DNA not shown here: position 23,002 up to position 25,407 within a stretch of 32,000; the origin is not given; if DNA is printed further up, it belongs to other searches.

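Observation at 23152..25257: Unusual single-chain architecture: GNAT + PIN + second GNAT-like + ASCH-like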

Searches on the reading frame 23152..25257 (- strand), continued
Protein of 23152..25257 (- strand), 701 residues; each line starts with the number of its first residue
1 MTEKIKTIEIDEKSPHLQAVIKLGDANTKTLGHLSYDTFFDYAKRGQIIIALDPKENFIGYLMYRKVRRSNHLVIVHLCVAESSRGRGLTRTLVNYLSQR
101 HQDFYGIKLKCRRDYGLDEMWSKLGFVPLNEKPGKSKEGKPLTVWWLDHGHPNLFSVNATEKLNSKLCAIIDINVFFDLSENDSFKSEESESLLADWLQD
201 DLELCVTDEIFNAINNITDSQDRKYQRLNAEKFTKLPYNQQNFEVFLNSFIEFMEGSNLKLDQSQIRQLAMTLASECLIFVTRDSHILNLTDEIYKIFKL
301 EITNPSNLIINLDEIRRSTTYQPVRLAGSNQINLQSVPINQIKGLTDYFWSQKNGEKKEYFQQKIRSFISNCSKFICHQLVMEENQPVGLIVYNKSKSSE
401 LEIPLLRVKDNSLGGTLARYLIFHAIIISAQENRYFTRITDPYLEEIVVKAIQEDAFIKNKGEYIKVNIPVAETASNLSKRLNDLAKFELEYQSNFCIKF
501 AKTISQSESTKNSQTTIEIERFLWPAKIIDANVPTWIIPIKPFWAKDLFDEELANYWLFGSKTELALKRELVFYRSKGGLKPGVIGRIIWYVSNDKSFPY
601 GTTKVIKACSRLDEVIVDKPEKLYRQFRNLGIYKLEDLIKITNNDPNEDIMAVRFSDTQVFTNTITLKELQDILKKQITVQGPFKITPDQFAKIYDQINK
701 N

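Call 48: search_protein_families(library=padloc, alignment_id=A1, max_evalue=0.01)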
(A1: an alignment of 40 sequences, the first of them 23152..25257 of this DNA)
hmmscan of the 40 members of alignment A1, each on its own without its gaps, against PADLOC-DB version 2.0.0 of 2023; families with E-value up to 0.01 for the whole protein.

A. member 1, window:23152-25257:- (701 aa): 1 family
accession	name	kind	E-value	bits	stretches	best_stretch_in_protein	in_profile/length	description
PDLC04421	PDC-M11A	-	1.8e-09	34.8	1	500-672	297-458/486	-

B. families by the number of members that match (of 40 scanned): 10 families
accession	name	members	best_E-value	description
PDLC04421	PDC-M11A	39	1.3e-16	-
PDLC04420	PDC-M11A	35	2.4e-13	-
PDLC04422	PDC-M11A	20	8.2e-18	-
PDLC04424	PDC-M11B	7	0.00047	-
PDLC04417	PDC-M11A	6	3.4e-08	-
PDLC02144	Csn2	1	0.0014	-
PDLC05060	PDC-S65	1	0.0024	-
PDLC02250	AbiEi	1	0.0039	AbiEi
PDLC01059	C3a67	1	0.0066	AAA-Csx3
PDLC00800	Cyclase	1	0.0074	oligonucleotide-cyclase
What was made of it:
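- Checked: 7/40 homologs hit the PADLOC ASCH profile PDC-M11B through their C-terminus (call 48).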

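Call 53: find_related_loci(query=A1, collection=viral_contigs, flank=6000)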
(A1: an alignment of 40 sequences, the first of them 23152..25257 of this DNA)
Query A1 (701 aa) in viral_contigs; peptide patterns used: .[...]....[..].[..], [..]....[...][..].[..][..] (x = any residue, [..] = any of these).
26 stretches matched a pattern; 1 encode a relative of the query (tblastn E <= 1e-3); 1 distinct loci.
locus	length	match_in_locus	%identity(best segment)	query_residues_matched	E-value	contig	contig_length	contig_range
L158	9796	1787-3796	29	1-695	1e-94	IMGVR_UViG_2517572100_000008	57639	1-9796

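Call 59: search_protein_families(library=pfam, proteins=[L158:1-1671:+, L158:1787-3829:+, L158:3838-4269:+, L158:4527-5855:+, L158:5928-6476:+, L158:6675-7016:+], max_evalue=0.01)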
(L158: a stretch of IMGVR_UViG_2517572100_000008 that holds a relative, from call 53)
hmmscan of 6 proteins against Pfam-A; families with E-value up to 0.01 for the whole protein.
L158:1-1671:+ (556 aa): 7 families
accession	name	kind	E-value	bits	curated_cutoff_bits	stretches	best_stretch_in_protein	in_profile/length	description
PF13304.12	AAA_21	-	3.3e-07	31.1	27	1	47-86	4-43/304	AAA domain, putative AbiEii toxin, Type IV TA system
PF02463.25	SMC_N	-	1.4e-06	28.3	40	0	46-68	28-50/220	RecF/RecN/SMC N terminal domain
PF00005.33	ABC_tran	-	0.00031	21.8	25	1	41-104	10-73/137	ABC transporter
PF13191.12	AAA_16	-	0.0012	19.8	32.6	0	39-67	21-49/167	AAA ATPase domain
PF13175.12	AAA_15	-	0.0026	17.9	32.1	0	11-83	4-68/374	AAA ATPase domain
PF13166.12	AAA_13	-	0.0027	16.9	36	0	46-65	20-39/713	AAA domain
PF13555.12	AAA_29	-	0.0094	16.1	27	0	37-66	18-46/61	P-loop containing region of AAA domain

L158:1787-3829:+ (680 aa): 6 families
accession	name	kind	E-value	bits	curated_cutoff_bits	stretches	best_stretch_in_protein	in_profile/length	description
PF00583.31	Acetyltransf_1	-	3.7e-09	37.3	20.7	1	41-126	26-116/116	Acetyltransferase (GNAT) family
PF13673.13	Acetyltransf_10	-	1.2e-08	35.4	23.6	1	48-133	32-114/128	Acetyltransferase (GNAT) domain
PF13508.13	Acetyltransf_7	-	2.6e-07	31.4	27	1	47-127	4-83/84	Acetyltransferase (GNAT) domain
PF14542.12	Acetyltransf_CG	-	1.5e-05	25.5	30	1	55-105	8-59/80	GCN5-related N-acetyl-transferase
PF13470.12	PIN_3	-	5.1e-05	24.5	27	1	167-284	1-113/115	PIN domain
PF12568.14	PanZ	-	0.0025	17.7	22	1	44-99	36-90/128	Acetyltransferase (GNAT) domain, PanZ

L158:3838-4269:+ (143 aa): 1 family
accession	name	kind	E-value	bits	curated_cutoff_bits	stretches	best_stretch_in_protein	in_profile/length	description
PF04266.20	ASCH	-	4.5e-07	30.9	21.2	1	25-110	1-63/103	ASCH domain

L158:4527-5855:+ (442 aa): 3 families
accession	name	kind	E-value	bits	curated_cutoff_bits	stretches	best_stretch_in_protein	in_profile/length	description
PF05598.16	DUF772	-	3e-18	66.1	23.1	1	54-128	1-73/74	Transposase domain (DUF772)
PF01609.27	DDE_Tnp_1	-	4.3e-10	40.1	23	1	272-411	24-200/200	Transposase DDE domain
PF13751.12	DDE_Tnp_1_6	-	1e-06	29.4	25.1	1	367-415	77-125/125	Transposase DDE domain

L158:5928-6476:+ (182 aa): 0 families

L158:6675-7016:+ (113 aa): 0 families

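Call 60: search_protein_families(library=padloc, proteins=[L158:1-1671:+, L158:1787-3829:+, L158:3838-4269:+, L158:4527-5855:+, L158:5928-6476:+], max_evalue=0.01)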
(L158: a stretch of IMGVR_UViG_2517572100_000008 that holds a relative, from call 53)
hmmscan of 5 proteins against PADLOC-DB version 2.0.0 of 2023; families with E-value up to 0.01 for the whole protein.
L158:1-1671:+ (556 aa): 16 families
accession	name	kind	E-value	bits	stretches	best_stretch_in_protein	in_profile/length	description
PDLC04135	mad3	-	3.2e-10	38.1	1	46-358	26-325/374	mads_3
PDLC03859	LmuB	-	1.7e-08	32.2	1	203-364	454-590/611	-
PDLC02980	AriA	-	2.8e-07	28.8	1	46-86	3-42/304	-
PDLC04889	PDC-S06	-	1.3e-05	21.9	0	47-83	26-62/693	-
PDLC02335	AbiLi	-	0.00042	17.5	1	45-68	79-102/326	AbiLi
PDLC02979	AriA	-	0.00087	17.2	1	12-69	5-50/373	-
PDLC04886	PDC-S06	-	0.00095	16.1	1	37-65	20-48/727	-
PDLC04426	PDC-M12A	-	0.0013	16.2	1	16-68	8-65/369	-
PDLC03865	LmuB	-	0.0019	14.4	0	312-367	929-985/1007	-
PDLC04890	PDC-S06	-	0.0021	14.7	1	46-75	28-57/732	-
PDLC04895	PDC-S06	-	0.0032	14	0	197-355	473-628/784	-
PDLC00268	PtuA1|PtuA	-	0.0036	14.8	1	25-67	8-50/411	AAA ATPase domain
PDLC04894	PDC-S06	-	0.0036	13.9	0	46-66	32-52/740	-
PDLC00065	GajA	-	0.0072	13.1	0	45-83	33-70/670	AAA ATPase domain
PDLC00094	GajA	-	0.0089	12.5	0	46-90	26-72/569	AAA ATPase domain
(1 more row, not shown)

L158:1787-3829:+ (680 aa): 2 families
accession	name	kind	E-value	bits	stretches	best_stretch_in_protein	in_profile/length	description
PDLC04421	PDC-M11A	-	1.2e-15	55.2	2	167-328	2-159/486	-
PDLC04420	PDC-M11A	-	0.0039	14.2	1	488-574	200-285/376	-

L158:3838-4269:+ (143 aa): 0 families

L158:4527-5855:+ (442 aa): 0 families

L158:5928-6476:+ (182 aa): 0 families
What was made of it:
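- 24307..24763 (-): PIN domain (aa 165-317). Acidic residues D172, E209, D284, D313. In L158 the PADLOC M11A profile starts at the PIN domain (call 60).
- On (PIN)-GNAT-PUA(EVE) + ASCH module / PADLOC PDC-M11: In L158 the PDC-M11A profile positions 2-159 align to the PIN region (call 60).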

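Call 70: search_solved_structures(query=A1, max_evalue=1, show_alignments=1)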
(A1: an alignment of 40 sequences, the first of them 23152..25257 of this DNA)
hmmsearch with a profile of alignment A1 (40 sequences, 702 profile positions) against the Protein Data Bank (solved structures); distinct sequences matched with E-value up to 1: 21.
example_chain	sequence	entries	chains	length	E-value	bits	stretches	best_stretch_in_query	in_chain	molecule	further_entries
3pp9_A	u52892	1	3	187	0.0063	18.3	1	48-130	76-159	Putative streptothricin acetyltransferase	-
9mgs_A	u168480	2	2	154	0.043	15.5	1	56-117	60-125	Aminoglycoside acetyltransferase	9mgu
5hmn_A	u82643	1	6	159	0.084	14.5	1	34-101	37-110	AAC3-I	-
5xxr_A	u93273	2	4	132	0.091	14.4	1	57-104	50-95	Protein RibT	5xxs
1bo4_A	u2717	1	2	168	0.11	14.2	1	56-117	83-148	PROTEIN (SERRATIA MARCESCENS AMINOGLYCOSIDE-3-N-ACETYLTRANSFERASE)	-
6bvc_A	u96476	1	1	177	0.12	14.1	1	56-117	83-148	Aminoglycoside-(3)-N-acetyltransferase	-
4rs2_A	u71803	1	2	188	0.24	13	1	51-97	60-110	Predicted acyltransferase with acyl-CoA N-acyltransferase domain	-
4yfj_A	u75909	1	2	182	0.24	13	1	59-117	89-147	Aminoglycoside 3'-N-acetyltransferase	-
6yug_A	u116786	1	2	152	0.27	12.9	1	58-128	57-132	Diamine acetyltransferase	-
7n1l_A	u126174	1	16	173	0.3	12.7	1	70-106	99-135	GCN5-related N-acetyltransferase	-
9fpz_2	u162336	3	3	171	0.5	12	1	52-115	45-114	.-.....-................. 10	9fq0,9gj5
5gcn_A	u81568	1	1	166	0.58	11.8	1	13-107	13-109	HISTONE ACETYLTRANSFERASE GCN5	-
1qst_A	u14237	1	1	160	0.61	11.7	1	15-107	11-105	TGCN5 HISTONE ACETYL TRANSFERASE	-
1m1d_A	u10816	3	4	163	0.62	11.7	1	15-107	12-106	TGCN5 HISTONE ACETYL TRANSFERASE | HAT A1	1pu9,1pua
1q2c_A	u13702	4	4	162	0.63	11.7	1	15-107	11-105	histone acetyltransferase GCN5 | TGCN5 HISTONE ACETYL TRANSFERASE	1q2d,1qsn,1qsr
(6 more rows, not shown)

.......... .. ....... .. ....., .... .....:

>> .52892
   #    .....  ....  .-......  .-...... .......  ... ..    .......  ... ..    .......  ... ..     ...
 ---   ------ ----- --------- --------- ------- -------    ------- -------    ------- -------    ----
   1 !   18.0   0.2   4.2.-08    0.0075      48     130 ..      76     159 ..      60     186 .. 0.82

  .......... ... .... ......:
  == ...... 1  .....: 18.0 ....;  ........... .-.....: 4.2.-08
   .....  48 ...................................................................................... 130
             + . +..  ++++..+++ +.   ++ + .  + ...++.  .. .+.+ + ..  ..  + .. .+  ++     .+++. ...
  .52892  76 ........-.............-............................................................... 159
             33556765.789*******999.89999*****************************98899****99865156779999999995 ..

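Call 76: search_protein_families(library=pfam, proteins=[L063:6395-7921:+, L070:6385-7893:+, L067:5681-7792:+, L079:5681-7792:+, L067:10691-11494:+, L067:11521-12039:+, L067:12332-14188:+, L051:6478-6960:+, L051:7314-8594:+, L079:10686-11462:+], max_evalue=0.001)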
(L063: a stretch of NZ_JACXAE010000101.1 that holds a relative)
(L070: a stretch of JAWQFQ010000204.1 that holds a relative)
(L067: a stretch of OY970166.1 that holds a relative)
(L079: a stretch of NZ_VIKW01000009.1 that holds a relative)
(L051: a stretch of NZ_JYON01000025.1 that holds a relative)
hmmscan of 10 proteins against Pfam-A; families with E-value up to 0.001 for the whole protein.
L063:6395-7921:+ (508 aa): 2 families
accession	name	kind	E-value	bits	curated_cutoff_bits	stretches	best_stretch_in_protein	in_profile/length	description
PF14251.12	PterinBD-DUF4346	-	3.8e-25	88.9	29.6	1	422-501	2-86/86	PterinBD-DUF4346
PF00303.24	Thymidylat_synt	-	2.3e-16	60.2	24.3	1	277-410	90-225/266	Thymidylate synthase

L070:6385-7893:+ (502 aa): 2 families
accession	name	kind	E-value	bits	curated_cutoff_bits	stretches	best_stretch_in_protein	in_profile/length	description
PF14251.12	PterinBD-DUF4346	-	6.6e-24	84.9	29.6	1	417-496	2-86/86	PterinBD-DUF4346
PF00303.24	Thymidylat_synt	-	1.2e-13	51.3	24.3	1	269-403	87-223/266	Thymidylate synthase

L067:5681-7792:+ (703 aa): 4 families
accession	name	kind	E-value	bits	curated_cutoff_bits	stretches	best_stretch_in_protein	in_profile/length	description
PF21570.3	ArgZ-like_C_2nd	-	3.5e-102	341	27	1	475-687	1-213/213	Arginine dihydrolase ArgZ-like, C-terminal, Rossmann fold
PF04455.17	Saccharop_dh_N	-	8.6e-33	113.2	23.5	1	286-386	2-100/100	LOR/SDH bifunctional enzyme conserved region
PF21571.2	ArgZ-like_C_1st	-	9.5e-27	93.2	27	1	387-474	1-84/84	Arginine dihydrolase ArgZ-like, C-terminal, first region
PF19420.4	DDAH_eukar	-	5.3e-13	49.3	23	1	30-267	21-288/291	N,N dimethylarginine dimethylhydrolase, eukaryotic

L079:5681-7792:+ (703 aa): 3 families
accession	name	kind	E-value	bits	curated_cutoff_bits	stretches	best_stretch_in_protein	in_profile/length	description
PF21570.3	ArgZ-like_C_2nd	-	4.2e-100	334.2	27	1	475-687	1-213/213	Arginine dihydrolase ArgZ-like, C-terminal, Rossmann fold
PF04455.17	Saccharop_dh_N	-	1.7e-32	112.2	23.5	1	286-386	2-100/100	LOR/SDH bifunctional enzyme conserved region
PF21571.2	ArgZ-like_C_1st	-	1.5e-26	92.6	27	1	387-474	1-84/84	Arginine dihydrolase ArgZ-like, C-terminal, first region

L067:10691-11494:+ (267 aa): 1 family
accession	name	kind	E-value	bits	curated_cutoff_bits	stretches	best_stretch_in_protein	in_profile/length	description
PF05685.18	Uma2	-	1.7e-18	67.1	27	1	37-205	30-168/172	Putative restriction endonuclease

L067:11521-12039:+ (172 aa): 1 family
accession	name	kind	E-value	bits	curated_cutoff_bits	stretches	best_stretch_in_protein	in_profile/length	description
PF09858.14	DUF2085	-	3.7e-06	27.7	25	1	74-155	16-89/90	Predicted membrane protein (DUF2085)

L067:12332-14188:+ (618 aa): 3 families
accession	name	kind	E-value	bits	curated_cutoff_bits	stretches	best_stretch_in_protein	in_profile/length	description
PF00092.34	VWA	-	5e-18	66.3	23.8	1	44-210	2-171/174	von Willebrand factor type A domain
PF13519.12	VWA_2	-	8.7e-13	49.3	27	1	46-148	3-107/107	von Willebrand factor type A domain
PF13768.12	VWA_3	-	2.4e-05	24.9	27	1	43-200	2-155/155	von Willebrand factor type A domain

L051:6478-6960:+ (160 aa): 1 family
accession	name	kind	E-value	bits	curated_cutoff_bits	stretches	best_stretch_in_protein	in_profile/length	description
PF04828.22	GFA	-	9.8e-23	80.9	24.3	1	10-117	3-114/115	Glutathione-dependent formaldehyde-activating enzyme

L051:7314-8594:+ (426 aa): 2 families
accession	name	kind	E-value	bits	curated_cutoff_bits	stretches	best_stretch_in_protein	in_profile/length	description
PF13286.11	HD_assoc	-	3.5e-20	72.8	22.2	1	319-407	10-91/91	Phosphohydrolase-associated domain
PF01966.28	HD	-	3.7e-11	43.8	22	1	79-220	1-114/116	HD domain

L079:10686-11462:+ (258 aa): 1 family
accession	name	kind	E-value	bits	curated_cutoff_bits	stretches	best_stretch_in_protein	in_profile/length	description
PF05685.18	Uma2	-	2.6e-17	63.3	27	1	24-196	19-168/172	Putative restriction endonuclease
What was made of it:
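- In some McrBC-less loci the neighbours are housekeeping genes (call 76).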

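Call 81: search_protein_representatives(alignment_id=A1)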
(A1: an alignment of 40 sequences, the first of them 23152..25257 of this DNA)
Query: 40 sequences, 702 profile positions. Proteins with E-value up to 0.001 (for the whole library): 3046; up to 1e-10: 2093; up to 1e-30: 1324. The best 150 are listed.
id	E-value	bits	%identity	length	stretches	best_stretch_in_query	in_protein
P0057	0.0e+00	1166.6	-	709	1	1-702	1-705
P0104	0.0e+00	1030.1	-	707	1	5-700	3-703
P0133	3.6e-283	957.8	-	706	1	3-701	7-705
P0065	1.8e-282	955.6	-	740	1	3-701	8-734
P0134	3.7e-282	954.5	-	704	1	7-701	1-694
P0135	1.2e-265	899.9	-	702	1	2-700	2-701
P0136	2.1e-261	885.9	-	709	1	4-699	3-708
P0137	1.3e-256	870.1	-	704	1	5-701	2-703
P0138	2.9e-256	868.9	-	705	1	7-701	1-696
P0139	2.7e-253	859.1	-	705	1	1-696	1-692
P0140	9.0e-248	840.8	-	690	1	7-701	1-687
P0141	1.7e-244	830.0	-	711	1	7-701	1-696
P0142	1.8e-244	829.9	-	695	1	7-701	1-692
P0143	2.8e-242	822.7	-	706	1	7-701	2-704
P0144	1.1e-241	820.7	-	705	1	6-700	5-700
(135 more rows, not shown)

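Call 83: search_dna_similar(query=window:23152-25257:-, collection=plasmids, mode=protein, max_rows=15)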
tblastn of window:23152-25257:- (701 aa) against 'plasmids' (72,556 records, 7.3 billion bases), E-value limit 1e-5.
Records with a match: 4; places in all: 4; records where one place covers at least 80% of the query: 3.
Best place of each record, by identity: <60% 4.
By first word of the organism name: Calothrix 1; Nostoc 1; Prevotella 1; Caulobacter 1.
By predicted mobility (MOB-suite, as given by PLSDB): non-mobilizable 3; mobilizable 1.
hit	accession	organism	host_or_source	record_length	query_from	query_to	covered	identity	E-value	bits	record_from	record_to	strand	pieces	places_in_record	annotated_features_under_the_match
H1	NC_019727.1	Calothrix sp. PCC 6303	-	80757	4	700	99%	43.1%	4e-171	550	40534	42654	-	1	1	GNAT family N-acetyltransferase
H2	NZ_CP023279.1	Nostoc sp. CENA543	cell culture,Brazilian saline-alkaline ...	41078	10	696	98%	42.0%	2e-159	516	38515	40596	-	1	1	GNAT family N-acetyltransferase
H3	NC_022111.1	Prevotella sp. oral taxon 299 str. F0039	Homo sapiens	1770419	10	695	98%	28.5%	9e-74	268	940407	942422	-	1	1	none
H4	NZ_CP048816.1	Caulobacter rhizosphaerae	cell culture,soil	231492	24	315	42%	21.2%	1e-7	63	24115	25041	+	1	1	GNAT family N-acetyltransferase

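Call 84: search_dna_similar(query=window:23152-25257:-, collection=phages, mode=protein, max_rows=10)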
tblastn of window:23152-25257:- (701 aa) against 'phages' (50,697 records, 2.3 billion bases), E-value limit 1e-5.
No match.
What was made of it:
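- Tried and rejected: The phage collection has no homolog (call 84), so a phage origin is not supported.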

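Call 85: get_annotated_region(hit=H1, flank=6000)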
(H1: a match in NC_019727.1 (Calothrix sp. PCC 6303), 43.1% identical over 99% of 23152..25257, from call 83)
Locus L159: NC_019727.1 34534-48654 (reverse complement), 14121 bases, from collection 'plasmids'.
description: Calothrix sp. PCC 6303 plasmid pCAL6303.01, complete sequence
organism: Calothrix sp. PCC 6303 (NCBI taxid 1170562)
taxonomy: Bacteria; Cyanobacteriota; Cyanophyceae; Nostocales; Calotrichaceae; Calothrix; Calothrix sp. PCC 6303
host: -; source: -; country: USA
typing (MOB-suite, as given by PLSDB): mobilizable; relaxase MOBP
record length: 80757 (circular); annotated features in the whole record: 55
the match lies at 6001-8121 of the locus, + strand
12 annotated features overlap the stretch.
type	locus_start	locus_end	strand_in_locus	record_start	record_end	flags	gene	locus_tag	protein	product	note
CDS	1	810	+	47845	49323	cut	-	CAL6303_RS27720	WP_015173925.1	peptidoglycan-binding protein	-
CDS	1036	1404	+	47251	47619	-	-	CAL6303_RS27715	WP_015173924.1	hypothetical protein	-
CDS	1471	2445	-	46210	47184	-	-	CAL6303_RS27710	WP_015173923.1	tyrosine-type recombinase/integrase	GO:0015074 - DNA integration [Evidence IEA]; GO:0006310 - DNA recombination [Evidence IEA]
CDS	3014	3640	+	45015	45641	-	-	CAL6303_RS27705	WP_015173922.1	hypothetical protein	-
CDS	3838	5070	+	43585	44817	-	-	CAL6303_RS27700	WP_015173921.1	DNA cytosine methyltransferase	-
CDS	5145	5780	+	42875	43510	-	-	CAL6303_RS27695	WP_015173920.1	Eco29kI family restriction endonuclease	-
CDS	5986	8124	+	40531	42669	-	-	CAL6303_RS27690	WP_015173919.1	GNAT family N-acetyltransferase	-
CDS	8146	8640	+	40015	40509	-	-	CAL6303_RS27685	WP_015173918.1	hypothetical protein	-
CDS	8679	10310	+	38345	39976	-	-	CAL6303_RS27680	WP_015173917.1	AAA family ATPase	-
CDS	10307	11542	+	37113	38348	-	-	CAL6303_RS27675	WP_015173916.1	5-methylcytosine restriction system component-like protein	-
CDS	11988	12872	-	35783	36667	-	-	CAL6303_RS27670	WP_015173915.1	DUF4351 domain-containing protein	-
CDS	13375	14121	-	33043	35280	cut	-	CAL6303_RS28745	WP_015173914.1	hypothetical protein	-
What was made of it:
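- The cassette is on a mobilizable Calothrix plasmid beside a type II R-M (call 85).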
